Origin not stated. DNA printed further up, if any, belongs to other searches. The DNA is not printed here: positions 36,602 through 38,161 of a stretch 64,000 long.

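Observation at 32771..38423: Compact tRNA-Ala-integrated element with its own replication module but no capsid, relaxase or conjugation genes: candidate Bacteroidota phage satellite or integrative replicon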

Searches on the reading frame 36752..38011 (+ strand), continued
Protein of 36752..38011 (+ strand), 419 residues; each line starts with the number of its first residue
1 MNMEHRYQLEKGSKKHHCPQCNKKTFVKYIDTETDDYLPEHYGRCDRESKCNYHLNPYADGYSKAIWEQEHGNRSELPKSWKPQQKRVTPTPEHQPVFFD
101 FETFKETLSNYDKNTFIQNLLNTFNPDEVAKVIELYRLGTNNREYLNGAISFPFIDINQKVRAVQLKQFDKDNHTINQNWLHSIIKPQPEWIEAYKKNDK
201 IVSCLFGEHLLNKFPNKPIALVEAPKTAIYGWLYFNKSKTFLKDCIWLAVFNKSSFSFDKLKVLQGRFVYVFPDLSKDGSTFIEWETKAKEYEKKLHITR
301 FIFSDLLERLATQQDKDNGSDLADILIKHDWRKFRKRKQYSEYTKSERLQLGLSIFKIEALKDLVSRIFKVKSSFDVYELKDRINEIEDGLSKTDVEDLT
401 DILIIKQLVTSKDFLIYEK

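Call 26: find_related_loci(query=window:36752-38011:+, collection=genome_contigs, flank=10000)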
Query window:36752-38011:+ (419 aa) in genome_contigs; peptide patterns used: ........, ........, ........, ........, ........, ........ (x = any residue, [..] = any of these).
95 stretches matched a pattern; 51 encode a relative of the query (tblastn E <= 1e-3); 50 distinct loci.
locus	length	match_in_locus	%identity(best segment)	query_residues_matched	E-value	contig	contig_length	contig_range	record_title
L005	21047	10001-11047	69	2-337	5e-159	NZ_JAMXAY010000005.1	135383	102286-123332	Parapedobacter soli strain KCTC 12984 Scaffold5, whole genome shotgun sequence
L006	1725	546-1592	69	2-337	2e-172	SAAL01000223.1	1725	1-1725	MAG: Bacteroidia bacterium isolate INTA.CYC.034 contig-100_69304, whole genome shotgun sequence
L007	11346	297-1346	68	1-337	4e-158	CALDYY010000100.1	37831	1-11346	MAG: uncultured Saprospiraceae bacterium isolate H1_Bin_Bin_68_1_1 genome assembly, contig: c_000000197977, whole genome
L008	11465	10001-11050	69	1-337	3e-157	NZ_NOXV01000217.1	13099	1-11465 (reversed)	Flavobacterium cyanobacteriorum strain TH021 C4932, whole genome shotgun sequence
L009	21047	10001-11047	69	2-337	4e-156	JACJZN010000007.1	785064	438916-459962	MAG: Flavobacteriales bacterium isolate HK-STAS-BACT-65 HK-STAS-BACT-65_7, whole genome shotgun sequence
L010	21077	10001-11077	67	2-347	1e-154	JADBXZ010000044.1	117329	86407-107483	MAG: Bacteroidetes bacterium isolate M165S2SP1A01QC M165S2_44, whole genome shotgun sequence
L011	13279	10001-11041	68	4-337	1e-154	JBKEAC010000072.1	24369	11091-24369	MAG: Mangrovibacterium sp. isolate VLC_108 k251_1522075, whole genome shotgun sequence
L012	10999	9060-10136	67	2-347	3e-153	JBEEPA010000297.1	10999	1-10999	MAG: Bacteroidota bacterium isolate dobsoncreek_2019_sw_WHONDRS-S19S_0087_B_bin.24 scaffold_1731367, whole genome shotgu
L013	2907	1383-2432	66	1-337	7e-161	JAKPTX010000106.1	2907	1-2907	MAG: Bacteroidota bacterium isolate USPA_maxbin.052 k141_121772, whole genome shotgun sequence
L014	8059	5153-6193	69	1-337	1e-150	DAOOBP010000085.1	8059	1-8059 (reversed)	MAG TPA_asm: Salinivirgaceae bacterium isolate AMR_MDS_4041 NODE_10830_length_8059_cov_21.399800, whole genome shotgun s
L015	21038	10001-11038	67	5-337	3e-150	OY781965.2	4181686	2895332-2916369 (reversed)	MAG: Bacteroidales bacterium isolate 351424ce-103a-4fdb-9a77-f202f7f12de1 genome assembly, chromosome: 1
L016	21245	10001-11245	55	1-409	3e-149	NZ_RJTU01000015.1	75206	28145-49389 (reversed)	Epilithonimonas hominis strain DSM 22165 H5297_contig_29, whole genome shotgun sequence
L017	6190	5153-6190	68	1-336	3e-150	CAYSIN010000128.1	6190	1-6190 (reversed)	MAG TPA_asm: uncultured Bacteroidales bacterium isolate binchicken_co20_354 genome assembly, contig: NODE_22569_length_6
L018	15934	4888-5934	65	1-338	2e-149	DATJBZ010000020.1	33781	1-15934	MAG TPA_asm: Moheibacter sp. isolate SMAG_U15368 k141_86716, whole genome shotgun sequence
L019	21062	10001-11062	65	1-337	2e-149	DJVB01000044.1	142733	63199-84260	MAG TPA_asm: Bacteroidales bacterium UBA6267 UBA6267_contig_3864, whole genome shotgun sequence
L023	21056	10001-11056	65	2-337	7e-146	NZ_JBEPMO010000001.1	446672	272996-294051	Moheibacter stercoris strain DSM 29388 Ga0480239_01, whole genome shotgun sequence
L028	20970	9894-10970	62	2-349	3e-141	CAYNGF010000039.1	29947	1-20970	MAG TPA_asm: uncultured Paludibacter sp. isolate binchicken_co117_196 genome assembly, contig: NODE_2977_length_29947_co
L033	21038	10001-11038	62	4-337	2e-134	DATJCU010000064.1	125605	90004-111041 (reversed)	MAG TPA_asm: Edaphocola sp. isolate SMAG_U15389 k141_419955, whole genome shotgun sequence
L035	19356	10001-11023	60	1-339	7e-131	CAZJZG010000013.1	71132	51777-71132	MAG TPA_asm: uncultured Bacteroidales bacterium isolate binchicken_co235_404 genome assembly, contig: NODE_880_length_71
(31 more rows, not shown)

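Call 32: search_dna_similar(query=window:36752-38011:+, collection=plasmids, mode=protein, max_rows=25)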
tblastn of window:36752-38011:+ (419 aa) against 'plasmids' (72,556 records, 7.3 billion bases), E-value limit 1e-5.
Records with a match: 11; places in all: 12; records where one place covers at least 80% of the query: 0.
Best place of each record, by identity: <60% 11.
By first word of the organism name: Bacteroides 9; Butyricimonas 1; Phocaeicola 1.
By predicted mobility (MOB-suite, as given by PLSDB): non-mobilizable 7; conjugative 4.
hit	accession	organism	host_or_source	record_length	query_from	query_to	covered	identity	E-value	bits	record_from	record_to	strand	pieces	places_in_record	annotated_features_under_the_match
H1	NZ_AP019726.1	Bacteroides uniformis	Homo sapiens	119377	5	328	77%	34.3%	7e-36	147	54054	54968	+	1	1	DUF6371 domain-containing protein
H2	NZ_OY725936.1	Bacteroides finegoldii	-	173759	5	328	77%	32.0%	2e-32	137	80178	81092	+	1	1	DUF6371 domain-containing protein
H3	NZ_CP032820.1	Butyricimonas faecalis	Homo sapiens,stool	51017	7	327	77%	31.7%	6e-33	139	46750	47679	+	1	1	DUF6371 domain-containing protein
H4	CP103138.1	Bacteroides fragilis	Homo sapiens,cell culture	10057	7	327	77%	31.1%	7e-33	138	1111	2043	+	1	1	DUF6371 domain-containing protein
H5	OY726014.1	Phocaeicola massiliensis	-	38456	7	327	77%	31.1%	7e-33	138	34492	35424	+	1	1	none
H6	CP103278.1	Bacteroides fragilis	Homo sapiens,cell culture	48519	7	327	77%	31.1%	7e-33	138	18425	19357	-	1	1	DUF6371 domain-containing protein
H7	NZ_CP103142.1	Bacteroides faecis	Homo sapiens,cell culture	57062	7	327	77%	31.1%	7e-33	138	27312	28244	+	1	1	DUF6371 domain-containing protein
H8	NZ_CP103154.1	Bacteroides thetaiotaomicron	Homo sapiens,cell culture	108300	7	316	74%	30.9%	3e-30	130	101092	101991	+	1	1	none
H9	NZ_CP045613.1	Bacteroides xylanisolvens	Homo sapiens,Abscess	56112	1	327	78%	29.0%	9e-29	126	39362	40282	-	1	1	DUF6371 domain-containing protein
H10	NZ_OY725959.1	Bacteroides finegoldii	-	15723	116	327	51%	34.1%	1e-24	114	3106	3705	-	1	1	none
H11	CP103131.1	Bacteroides ovatus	Homo sapiens,cell culture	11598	7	182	42%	29.4%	2e-6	57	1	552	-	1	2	PG0870-related protein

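Call 33: search_dna_similar(query=window:36752-38011:+, collection=phages, mode=protein, max_rows=25)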
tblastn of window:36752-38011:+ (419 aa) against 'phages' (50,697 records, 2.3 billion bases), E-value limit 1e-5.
Records with a match: 6; places in all: 6; records where one place covers at least 80% of the query: 1.
Best place of each record, by identity: <60% 6.
By first word of the organism name: Bacteriophage 5; phage 1.
By host as written in the record: - 6.
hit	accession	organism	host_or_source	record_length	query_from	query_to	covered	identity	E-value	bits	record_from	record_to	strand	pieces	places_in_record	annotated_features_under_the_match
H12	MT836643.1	Bacteriophage sp.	human fecal samples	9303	4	378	89%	29.5%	1e-35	145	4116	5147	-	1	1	record has no annotation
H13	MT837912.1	Bacteriophage sp.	human fecal samples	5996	5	328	77%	32.2%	5e-31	131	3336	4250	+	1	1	record has no annotation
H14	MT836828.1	Bacteriophage sp.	human fecal samples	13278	4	330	78%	31.5%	2e-33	138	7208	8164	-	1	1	record has no annotation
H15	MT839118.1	Bacteriophage sp.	human fecal samples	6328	7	327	77%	31.1%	2e-33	138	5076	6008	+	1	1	record has no annotation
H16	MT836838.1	Bacteriophage sp.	human fecal samples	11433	13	327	75%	30.4%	9e-33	136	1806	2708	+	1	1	record has no annotation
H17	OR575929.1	phage csAssE-Sib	human gut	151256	6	329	77%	25.8%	2e-18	94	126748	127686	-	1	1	DNA primase/helicase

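Call 42: search_protein_families(library=pfam, proteins=[L009:6774-7682:+, L010:6195-7502:+, L010:11433-12032:+, L010:12091-12678:+, L015:8478-9881:+, L009:8406-9953:+, L015:3510-4898:+, L028:14800-15921:+, L016:11625-12272:+, L018:6707-7300:+], max_evalue=0.05)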
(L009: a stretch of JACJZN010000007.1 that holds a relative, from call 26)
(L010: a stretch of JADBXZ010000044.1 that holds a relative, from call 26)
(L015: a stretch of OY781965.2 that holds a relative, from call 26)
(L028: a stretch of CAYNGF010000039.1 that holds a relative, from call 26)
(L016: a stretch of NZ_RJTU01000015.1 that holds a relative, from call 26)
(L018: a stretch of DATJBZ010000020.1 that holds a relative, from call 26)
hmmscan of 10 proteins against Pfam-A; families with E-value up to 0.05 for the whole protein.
L009:6774-7682:+ (302 aa): 1 family
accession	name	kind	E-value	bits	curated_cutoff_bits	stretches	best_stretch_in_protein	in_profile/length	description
PF15739.10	TSNAXIP1_N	-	0.00019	22.1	27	1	99-168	42-109/111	Translin-associated factor X-interacting N-terminus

L010:6195-7502:+ (435 aa): 1 family
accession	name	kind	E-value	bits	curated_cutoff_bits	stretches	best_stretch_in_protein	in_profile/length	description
PF19940.4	DUF6402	-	0.031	13.9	26.4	0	54-124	63-134/278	Family of unknown function (DUF6402)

L010:11433-12032:+ (199 aa): 1 family
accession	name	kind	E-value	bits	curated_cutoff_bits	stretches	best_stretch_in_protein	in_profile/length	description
PF21733.3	Death_3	-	0.0082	16.6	27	1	115-160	34-82/106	Death domain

L010:12091-12678:+ (195 aa): 0 families

L015:8478-9881:+ (467 aa): 1 family
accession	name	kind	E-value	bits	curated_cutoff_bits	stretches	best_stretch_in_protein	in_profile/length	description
PF13148.11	DUF3987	-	4.1e-61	207.6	27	1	61-398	3-361/364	Protein of unknown function (DUF3987)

L009:8406-9953:+ (515 aa): 3 families
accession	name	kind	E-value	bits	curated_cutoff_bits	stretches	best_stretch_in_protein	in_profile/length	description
PF19263.5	DUF5906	-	3.5e-20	73.2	27.6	1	264-374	1-114/114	Family of unknown function (DUF5906)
PF08706.16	D5_N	-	4.5e-13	50.2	22.4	1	113-231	19-144/145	D5 N terminal like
PF03288.22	Pox_D5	-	0.0031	18.3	21.4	1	438-491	2-55/86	Poxvirus D5 protein-like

L015:3510-4898:+ (462 aa): 22 families
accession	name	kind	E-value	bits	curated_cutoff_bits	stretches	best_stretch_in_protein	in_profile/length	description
PF12631.12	MnmE_helical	-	4.5e-54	184.2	40.1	1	129-459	1-211/211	MnmE helical domain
PF10396.14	TrmE_N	-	3.7e-42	143.7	29.8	1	7-126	2-117/117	GTP-binding protein TrmE N-terminus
PF01926.29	MMR_HSR1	-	6.4e-31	107.2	21.9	1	225-343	2-113/113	50S ribosome-binding GTPase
PF02421.24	FeoB_N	-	1.2e-10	41.5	27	1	225-374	3-150/156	Ferrous iron transport protein B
PF00350.29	Dynamin_N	-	8.4e-10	39.4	27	2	225-258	1-34/168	Dynamin family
PF00071.28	Ras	-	5.6e-08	33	21.6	1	225-384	2-160/162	Ras family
PF00025.27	Arf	-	7e-07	29.3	22.3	1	223-363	15-145/174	ADP-ribosylation factor family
PF00009.33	GTP_EFTU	-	2e-06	27.9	26.5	1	224-389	5-178/188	Elongation factor Tu GTP binding domain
PF03193.22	RsgA_GTPase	-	7.3e-06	26.4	30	1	199-257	84-141/174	RsgA GTPase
PF04670.18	Gtr1_RagA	-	1.7e-05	24.8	22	1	228-354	5-131/232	Gtr1/RagA G protein conserved region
PF08477.19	Roc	-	3.7e-05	24.4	27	1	225-345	2-119/119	Ras of Complex, Roc, domain of DAPkinase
PF04548.22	AIG1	-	0.004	16.9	27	1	226-318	4-100/212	AIG1 family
PF00005.33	ABC_tran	-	0.0068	17.5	25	1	220-253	9-42/137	ABC transporter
PF13238.12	AAA_18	-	0.009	16.9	29.4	0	225-299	1-63/128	AAA domain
PF02492.25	cobW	-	0.013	15.6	20.7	0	274-350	88-159/180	CobW/HypB/UreG, nucleotide-binding domain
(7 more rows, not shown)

L028:14800-15921:+ (373 aa): 1 family
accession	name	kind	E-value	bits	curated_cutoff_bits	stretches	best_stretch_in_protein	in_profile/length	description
PF09603.15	Fib_succ_major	-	3.9e-44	151.6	33.9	1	165-363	1-187/187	Fibrobacter succinogenes major domain (Fib_succ_major)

L016:11625-12272:+ (215 aa): 8 families
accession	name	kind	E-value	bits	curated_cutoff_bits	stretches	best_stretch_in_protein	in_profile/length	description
PF04539.22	Sigma70_r3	-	0.00023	21.6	25.3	1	82-120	4-42/78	Sigma-70 region 3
PF02201.23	SWIB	-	0.0026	17.9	25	1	102-148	10-56/74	SWIB/MDM2 domain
PF14493.12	HTH_40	-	0.003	18.2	27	0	100-124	14-38/89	Helix-turn-helix domain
PF00690.31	Cation_ATPase_N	-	0.0052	16.8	20.4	1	110-136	21-47/69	Cation transporter/ATPase, N-terminus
PF13412.12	HTH_24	-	0.0059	16.6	21.9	1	88-121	8-40/48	Winged helix-turn-helix DNA-binding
PF00233.25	PDEase_I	-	0.018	15.2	24.8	1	19-125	82-183/238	3'5'-cyclic nucleotide phosphodiesterase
PF08279.18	HTH_11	-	0.019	15.3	25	1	99-120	16-37/55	HTH domain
PF12840.13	HTH_20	-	0.042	14.3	27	0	100-120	20-40/51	Helix-turn-helix domain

L018:6707-7300:+ (197 aa): 0 families

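Call 43: search_protein_families(library=phrogs, proteins=[L009:6774-7682:+, L010:6195-7502:+, L010:11433-12032:+, L010:12091-12678:+, L015:8478-9881:+, L018:2035-3060:+, L023:11639-12262:+, L033:12354-12956:+, L016:11625-12272:+, L018:6707-7300:+], max_evalue=0.05)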
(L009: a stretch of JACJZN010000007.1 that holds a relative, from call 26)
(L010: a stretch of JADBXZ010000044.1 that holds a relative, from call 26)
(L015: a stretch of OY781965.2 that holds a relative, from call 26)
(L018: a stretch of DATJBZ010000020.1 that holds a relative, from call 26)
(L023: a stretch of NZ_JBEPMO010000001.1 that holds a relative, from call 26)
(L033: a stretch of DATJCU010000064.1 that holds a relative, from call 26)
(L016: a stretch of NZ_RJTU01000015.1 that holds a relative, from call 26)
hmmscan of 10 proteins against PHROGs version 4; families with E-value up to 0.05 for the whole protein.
L009:6774-7682:+ (302 aa): 0 families

L010:6195-7502:+ (435 aa): 0 families

L010:11433-12032:+ (199 aa): 1 family
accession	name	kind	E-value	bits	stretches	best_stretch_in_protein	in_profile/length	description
phrog_17038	-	unknown function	0.033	15.7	0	7-37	30-60/72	-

L010:12091-12678:+ (195 aa): 0 families

L015:8478-9881:+ (467 aa): 3 families
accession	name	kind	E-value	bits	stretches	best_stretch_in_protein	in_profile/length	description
phrog_2373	-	DNA, RNA and nucleotide metabolism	2.4e-59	202.3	1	26-402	44-435/515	DNA helicase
phrog_3022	-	DNA, RNA and nucleotide metabolism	1.8e-09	37.6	1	229-390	523-677/788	DNA primase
phrog_5311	-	DNA, RNA and nucleotide metabolism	1.7e-05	24.2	1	234-395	446-594/692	helicase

L018:2035-3060:+ (341 aa): 0 families

L023:11639-12262:+ (207 aa): 0 families

L033:12354-12956:+ (200 aa): 2 families
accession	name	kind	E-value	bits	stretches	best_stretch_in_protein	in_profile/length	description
phrog_22777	-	unknown function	0.011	16.5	0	109-157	109-160/173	-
phrog_11046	-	transcription regulation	0.029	15.2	1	112-160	46-91/94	transcriptional regulator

L016:11625-12272:+ (215 aa): 2 families
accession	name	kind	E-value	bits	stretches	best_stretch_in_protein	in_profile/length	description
phrog_3502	-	unknown function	0.00033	21.7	1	81-120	53-93/131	-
phrog_8446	-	DNA, RNA and nucleotide metabolism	0.011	16.5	1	98-133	28-62/211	HNH endonuclease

L018:6707-7300:+ (197 aa): 0 families

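Call 53: search_solved_structures(query=A1, max_evalue=1, show_alignments=1)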
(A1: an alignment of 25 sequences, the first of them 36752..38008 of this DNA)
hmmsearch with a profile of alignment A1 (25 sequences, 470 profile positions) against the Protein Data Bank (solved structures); distinct sequences matched with E-value up to 1: 0.

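Call 60: predict_structure(alignment_id=A1)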
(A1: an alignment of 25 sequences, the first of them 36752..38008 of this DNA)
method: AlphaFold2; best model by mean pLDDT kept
length: 419 residues; sequences in the alignment: 25
mean_pLDDT: 48.0   pTM: 0.31
mean pLDDT of the five models: 48.0, 47.3, 45.4, 43.7, 42.2
residues with pLDDT >= 90: 0; 70-90: 28; 50-70: 177; < 50: 214
segments of 3 or more residues with pLDDT < 50: 1-3, 47-50, 72-246, 261-267, 276-279, 331-340, 352-356, 391-394
pLDDT, mean of each block of 10 residues (from residue 1): 59 66 73 74 58 55 55 45 33 27 43 39 37 24 30 36 35 30 25 25 29 39 31 31 46 54 48 50 66 65 59 63 53 45 57 50 62 61 60 55 66 56
secondary structure, 60 per line:
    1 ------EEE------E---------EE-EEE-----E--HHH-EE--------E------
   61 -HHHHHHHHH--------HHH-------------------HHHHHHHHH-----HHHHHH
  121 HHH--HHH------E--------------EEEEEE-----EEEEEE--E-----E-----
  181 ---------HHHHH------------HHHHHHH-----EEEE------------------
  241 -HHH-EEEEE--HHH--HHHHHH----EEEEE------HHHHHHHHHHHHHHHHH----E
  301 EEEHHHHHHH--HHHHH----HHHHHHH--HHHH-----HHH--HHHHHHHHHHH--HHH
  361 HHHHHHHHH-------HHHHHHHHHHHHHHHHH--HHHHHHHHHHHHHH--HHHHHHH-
elements in order: E7-9 E29-31 H62-70 H101-109 H115-123 E150-155 E161-166 H190-194 H207-213 E219-222 E246-250 H258-263 E268-272 H279-295 E300-303 H304-310 H313-317 H322-328 H331-334 H345-355 H358-369 H377-393 H396-409 H412-418

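Call 80: search_dna_similar(query=L035:11676-11984:+, collection=phages, mode=protein, max_evalue=0.1, max_rows=25)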
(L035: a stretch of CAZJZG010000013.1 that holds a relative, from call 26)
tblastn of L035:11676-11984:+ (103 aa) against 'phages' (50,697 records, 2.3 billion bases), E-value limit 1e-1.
Records with a match: 1; places in all: 1; records where one place covers at least 80% of the query: 0.
Best place of each record, by identity: <60% 1.
By first word of the organism name: Bacteroides 1.
By host as written in the record: Bacteroides fragilis BL19 1.
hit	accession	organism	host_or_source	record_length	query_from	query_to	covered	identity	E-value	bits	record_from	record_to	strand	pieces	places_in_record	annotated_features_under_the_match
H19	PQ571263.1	Bacteroides phage BF1-TP2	Bacteroides fragilis BL19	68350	32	78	46%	38.3%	3e-3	40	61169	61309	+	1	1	DUF5681 domain-containing protein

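Call 81: search_dna_similar(query=L033:11477-11740:+, collection=phages, mode=protein, max_evalue=0.1, max_rows=25)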
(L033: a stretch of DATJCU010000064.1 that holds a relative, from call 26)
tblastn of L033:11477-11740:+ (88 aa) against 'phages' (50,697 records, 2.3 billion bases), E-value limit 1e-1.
No match.
